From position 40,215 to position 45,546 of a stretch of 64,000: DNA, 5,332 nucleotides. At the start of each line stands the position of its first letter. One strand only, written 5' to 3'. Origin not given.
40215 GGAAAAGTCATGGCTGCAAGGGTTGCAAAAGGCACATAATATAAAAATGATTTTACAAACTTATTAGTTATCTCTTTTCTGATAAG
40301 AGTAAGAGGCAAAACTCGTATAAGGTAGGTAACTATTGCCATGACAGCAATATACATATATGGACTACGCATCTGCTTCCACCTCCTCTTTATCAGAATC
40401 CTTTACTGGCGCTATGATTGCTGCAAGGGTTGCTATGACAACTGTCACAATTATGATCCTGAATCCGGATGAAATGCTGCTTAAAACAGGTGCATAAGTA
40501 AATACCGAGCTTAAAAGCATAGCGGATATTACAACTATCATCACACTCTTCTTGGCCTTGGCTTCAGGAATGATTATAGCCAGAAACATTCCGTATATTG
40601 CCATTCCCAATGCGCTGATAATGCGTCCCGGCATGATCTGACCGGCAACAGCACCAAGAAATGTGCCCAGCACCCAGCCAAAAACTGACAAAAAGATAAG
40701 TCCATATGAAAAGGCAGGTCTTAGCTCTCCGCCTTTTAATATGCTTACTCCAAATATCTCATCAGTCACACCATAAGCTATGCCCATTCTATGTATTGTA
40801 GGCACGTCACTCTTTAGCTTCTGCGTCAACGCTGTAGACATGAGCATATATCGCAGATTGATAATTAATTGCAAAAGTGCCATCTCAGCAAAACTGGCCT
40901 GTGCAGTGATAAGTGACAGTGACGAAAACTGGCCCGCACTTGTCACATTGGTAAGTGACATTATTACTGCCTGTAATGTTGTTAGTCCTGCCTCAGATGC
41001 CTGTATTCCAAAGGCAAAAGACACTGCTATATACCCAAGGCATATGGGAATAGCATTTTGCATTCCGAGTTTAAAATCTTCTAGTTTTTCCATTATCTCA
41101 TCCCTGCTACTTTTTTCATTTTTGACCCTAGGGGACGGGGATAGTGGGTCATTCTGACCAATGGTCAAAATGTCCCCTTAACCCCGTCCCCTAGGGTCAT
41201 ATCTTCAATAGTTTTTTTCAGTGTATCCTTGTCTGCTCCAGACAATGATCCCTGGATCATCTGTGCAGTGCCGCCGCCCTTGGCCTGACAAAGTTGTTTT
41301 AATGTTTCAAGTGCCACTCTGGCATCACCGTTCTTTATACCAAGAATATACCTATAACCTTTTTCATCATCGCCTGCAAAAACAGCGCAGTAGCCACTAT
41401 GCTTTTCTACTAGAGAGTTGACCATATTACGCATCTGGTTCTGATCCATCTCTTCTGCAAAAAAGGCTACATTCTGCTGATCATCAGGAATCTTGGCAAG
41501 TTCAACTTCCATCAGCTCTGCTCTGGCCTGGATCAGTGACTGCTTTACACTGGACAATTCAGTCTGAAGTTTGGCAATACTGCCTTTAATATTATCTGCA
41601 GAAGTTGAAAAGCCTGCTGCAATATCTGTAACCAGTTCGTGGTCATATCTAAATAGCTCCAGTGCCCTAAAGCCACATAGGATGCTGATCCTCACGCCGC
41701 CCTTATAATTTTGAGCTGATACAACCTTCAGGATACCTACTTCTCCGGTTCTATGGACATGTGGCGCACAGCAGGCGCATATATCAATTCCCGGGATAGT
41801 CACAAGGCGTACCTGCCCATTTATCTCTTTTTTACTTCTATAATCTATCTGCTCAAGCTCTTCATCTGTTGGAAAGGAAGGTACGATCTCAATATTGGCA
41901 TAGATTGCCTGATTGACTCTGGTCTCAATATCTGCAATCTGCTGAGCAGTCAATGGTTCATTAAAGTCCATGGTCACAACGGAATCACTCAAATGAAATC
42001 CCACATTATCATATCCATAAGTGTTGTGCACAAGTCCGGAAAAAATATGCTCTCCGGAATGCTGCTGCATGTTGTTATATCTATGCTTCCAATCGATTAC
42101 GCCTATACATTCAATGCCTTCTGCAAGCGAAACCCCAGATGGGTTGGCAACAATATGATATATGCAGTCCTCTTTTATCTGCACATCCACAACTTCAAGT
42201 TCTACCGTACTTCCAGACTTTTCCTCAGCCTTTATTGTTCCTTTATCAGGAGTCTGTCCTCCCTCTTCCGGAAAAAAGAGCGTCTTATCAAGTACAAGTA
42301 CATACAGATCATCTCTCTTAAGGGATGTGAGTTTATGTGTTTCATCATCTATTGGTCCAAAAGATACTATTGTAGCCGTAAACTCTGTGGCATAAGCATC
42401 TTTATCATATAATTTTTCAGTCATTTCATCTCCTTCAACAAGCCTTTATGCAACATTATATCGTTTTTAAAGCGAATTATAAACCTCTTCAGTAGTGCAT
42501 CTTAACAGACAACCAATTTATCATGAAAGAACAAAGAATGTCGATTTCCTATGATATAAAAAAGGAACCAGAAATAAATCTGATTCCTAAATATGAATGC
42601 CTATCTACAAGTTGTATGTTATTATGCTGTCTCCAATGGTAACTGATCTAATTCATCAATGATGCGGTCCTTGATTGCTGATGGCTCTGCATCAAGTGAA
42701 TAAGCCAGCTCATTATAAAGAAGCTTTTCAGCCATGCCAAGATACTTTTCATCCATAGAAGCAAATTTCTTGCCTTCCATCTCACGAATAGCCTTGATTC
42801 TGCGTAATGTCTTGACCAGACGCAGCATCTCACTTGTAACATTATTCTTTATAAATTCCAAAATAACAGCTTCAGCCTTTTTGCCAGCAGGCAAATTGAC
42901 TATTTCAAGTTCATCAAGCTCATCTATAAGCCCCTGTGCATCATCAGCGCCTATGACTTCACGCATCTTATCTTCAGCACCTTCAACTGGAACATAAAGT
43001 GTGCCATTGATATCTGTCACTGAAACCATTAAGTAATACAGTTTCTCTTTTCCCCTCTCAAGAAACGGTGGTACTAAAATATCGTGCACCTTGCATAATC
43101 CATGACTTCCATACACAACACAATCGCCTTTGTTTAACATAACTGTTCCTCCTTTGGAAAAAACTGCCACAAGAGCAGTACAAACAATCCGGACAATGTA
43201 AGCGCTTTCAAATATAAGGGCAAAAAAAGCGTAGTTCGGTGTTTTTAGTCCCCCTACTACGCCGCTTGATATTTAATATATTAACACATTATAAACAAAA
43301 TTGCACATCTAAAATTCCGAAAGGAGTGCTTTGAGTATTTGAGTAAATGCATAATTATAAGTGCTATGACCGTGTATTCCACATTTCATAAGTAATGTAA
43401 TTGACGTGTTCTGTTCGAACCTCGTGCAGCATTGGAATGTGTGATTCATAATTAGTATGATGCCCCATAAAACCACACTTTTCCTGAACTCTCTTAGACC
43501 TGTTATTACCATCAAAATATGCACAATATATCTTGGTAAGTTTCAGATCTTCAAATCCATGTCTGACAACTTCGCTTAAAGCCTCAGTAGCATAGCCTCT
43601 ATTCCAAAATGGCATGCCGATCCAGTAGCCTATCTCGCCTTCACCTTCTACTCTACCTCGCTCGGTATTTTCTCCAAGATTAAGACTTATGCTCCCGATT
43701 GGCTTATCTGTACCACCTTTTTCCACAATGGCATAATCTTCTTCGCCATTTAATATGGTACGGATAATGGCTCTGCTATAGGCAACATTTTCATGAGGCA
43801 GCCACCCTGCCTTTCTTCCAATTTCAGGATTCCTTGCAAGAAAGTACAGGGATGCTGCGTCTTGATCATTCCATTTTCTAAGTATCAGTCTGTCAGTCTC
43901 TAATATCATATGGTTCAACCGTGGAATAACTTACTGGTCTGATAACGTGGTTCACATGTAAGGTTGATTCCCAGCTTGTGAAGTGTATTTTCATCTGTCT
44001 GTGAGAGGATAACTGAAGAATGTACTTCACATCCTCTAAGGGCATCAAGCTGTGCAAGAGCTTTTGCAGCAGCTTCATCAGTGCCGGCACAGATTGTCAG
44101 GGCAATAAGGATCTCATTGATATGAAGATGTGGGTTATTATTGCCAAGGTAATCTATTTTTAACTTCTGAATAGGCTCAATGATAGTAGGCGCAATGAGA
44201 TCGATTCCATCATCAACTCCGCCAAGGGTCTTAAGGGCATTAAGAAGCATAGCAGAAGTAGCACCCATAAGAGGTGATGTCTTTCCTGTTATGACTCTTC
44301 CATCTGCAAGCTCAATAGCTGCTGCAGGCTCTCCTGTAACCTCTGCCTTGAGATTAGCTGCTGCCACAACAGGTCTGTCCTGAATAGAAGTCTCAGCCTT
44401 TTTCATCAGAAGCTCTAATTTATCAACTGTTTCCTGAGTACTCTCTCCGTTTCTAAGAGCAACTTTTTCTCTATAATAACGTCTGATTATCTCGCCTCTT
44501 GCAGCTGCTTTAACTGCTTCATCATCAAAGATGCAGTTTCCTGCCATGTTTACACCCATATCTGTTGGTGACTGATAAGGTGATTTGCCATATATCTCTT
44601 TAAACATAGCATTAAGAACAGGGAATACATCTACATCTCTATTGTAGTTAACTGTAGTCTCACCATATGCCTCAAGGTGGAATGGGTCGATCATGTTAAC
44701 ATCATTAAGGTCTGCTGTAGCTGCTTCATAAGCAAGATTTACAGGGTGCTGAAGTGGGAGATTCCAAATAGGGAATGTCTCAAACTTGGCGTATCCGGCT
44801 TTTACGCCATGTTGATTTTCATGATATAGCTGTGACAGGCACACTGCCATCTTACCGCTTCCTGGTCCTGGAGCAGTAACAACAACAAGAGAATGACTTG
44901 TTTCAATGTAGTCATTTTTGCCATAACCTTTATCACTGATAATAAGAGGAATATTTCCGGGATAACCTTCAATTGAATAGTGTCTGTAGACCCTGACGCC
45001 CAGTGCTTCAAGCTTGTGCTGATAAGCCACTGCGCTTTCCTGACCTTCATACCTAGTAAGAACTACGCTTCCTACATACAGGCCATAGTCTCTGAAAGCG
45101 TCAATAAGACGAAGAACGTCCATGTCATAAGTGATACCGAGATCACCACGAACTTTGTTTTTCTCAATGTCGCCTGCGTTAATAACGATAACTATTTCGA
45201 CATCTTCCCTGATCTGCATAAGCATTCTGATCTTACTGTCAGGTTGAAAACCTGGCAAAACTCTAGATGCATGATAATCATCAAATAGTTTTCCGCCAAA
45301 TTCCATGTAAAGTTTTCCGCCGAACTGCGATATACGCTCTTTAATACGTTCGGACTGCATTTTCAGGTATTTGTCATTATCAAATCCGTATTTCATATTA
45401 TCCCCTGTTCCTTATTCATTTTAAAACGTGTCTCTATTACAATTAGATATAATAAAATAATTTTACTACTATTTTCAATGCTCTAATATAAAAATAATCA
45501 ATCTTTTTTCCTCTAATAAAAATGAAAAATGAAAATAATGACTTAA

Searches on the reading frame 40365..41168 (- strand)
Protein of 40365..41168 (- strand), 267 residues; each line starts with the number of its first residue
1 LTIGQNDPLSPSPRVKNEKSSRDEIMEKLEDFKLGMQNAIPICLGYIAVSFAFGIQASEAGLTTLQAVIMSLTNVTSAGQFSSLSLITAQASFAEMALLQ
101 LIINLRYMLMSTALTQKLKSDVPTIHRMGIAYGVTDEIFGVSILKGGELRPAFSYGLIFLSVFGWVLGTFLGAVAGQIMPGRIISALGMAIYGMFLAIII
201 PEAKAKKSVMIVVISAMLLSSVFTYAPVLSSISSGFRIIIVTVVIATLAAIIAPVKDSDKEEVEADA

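Call 11: search_protein_families(library=pfam, proteins=[window:40365-41168:-], max_evalue=0.001)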
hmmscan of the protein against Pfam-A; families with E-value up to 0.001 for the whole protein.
window:40365-41168:- (267 aa): 1 family
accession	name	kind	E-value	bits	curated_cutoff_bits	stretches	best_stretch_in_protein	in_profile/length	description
PF03591.19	AzlC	-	1.4e-38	132.8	32.1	1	41-178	1-136/137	AzlC protein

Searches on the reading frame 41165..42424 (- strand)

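Call 11: search_protein_families(library=pfam, proteins=[window:41165-42424:-], max_evalue=0.001)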
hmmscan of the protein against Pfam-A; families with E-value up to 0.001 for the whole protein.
window:41165-42424:- (419 aa): 3 families
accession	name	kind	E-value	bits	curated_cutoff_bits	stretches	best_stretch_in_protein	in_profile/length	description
PF01411.24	tRNA-synt_2c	-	6.2e-11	42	30.3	1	14-113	461-551/552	tRNA synthetases class II (A)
PF07973.19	tRNA_SAD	-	2.9e-09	37.2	24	1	205-246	1-43/44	Threonyl and Alanyl tRNA synthetase second additional domain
PF02272.25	DHHA1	-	1.7e-05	25.7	25.9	1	321-408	8-98/102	DHHA1 domain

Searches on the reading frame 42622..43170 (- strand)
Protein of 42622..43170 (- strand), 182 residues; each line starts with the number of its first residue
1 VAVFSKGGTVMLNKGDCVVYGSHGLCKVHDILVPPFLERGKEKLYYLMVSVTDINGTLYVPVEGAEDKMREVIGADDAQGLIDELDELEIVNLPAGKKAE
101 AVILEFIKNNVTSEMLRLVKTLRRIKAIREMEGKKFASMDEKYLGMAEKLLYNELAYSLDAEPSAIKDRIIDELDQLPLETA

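Call 11: search_protein_families(library=pfam, proteins=[window:42622-43170:-], max_evalue=0.001)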
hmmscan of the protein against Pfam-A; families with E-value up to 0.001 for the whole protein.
window:42622-43170:- (182 aa): 1 family
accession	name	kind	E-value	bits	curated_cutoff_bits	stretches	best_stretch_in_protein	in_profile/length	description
PF02559.22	CarD_TRCF_RID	-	1.3e-11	44.8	23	1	12-73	1-57/57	CarD-like/TRCF RID domain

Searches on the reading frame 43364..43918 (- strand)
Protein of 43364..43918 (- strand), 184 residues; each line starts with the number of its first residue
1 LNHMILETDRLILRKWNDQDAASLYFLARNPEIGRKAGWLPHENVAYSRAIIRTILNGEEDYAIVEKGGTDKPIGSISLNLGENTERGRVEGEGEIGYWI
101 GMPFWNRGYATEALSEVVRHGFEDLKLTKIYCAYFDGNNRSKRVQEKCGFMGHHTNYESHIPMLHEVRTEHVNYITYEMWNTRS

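Call 81: search_protein_families(library=pfam, proteins=[window:43364-43918:-], max_evalue=0.001)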
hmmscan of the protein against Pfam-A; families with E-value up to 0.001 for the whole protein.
window:43364-43918:- (184 aa): 2 families
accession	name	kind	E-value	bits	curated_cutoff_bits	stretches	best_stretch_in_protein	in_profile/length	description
PF13302.13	Acetyltransf_3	-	9.9e-29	101.2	25.4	1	10-150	1-137/138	Acetyltransferase (GNAT) domain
PF00583.31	Acetyltransf_1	-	1.8e-09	38.4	20.7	1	55-150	28-116/116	Acetyltransferase (GNAT) family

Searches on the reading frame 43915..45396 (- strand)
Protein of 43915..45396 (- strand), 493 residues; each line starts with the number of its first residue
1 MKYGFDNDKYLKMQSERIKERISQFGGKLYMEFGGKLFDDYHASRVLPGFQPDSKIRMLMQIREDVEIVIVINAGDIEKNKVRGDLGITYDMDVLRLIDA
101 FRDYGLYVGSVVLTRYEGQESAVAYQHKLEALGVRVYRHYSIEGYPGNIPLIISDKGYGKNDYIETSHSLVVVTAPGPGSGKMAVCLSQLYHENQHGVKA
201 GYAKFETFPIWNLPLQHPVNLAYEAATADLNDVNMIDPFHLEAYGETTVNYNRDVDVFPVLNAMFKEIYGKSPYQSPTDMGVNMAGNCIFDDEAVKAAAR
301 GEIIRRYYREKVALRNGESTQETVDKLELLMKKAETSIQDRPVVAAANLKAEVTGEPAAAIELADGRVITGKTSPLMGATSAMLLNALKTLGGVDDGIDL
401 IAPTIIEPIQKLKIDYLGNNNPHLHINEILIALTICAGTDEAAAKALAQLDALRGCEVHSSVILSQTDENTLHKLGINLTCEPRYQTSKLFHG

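Call 10: search_protein_families(library=pfam, proteins=[window:43915-45396:-], max_evalue=0.001)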
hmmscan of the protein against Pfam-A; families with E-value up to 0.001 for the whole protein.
window:43915-45396:- (493 aa): 2 families
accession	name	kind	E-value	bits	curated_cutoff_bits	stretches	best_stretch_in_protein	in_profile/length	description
PF08903.17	DUF1846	-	2.7e-184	612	27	1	4-334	2-332/333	Domain of unknown function DUF1846, N-terminal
PF20921.3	DUF1846_C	-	5e-68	228.1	27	1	339-491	1-153/153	Domain of unknown function DUF1846, C-terminal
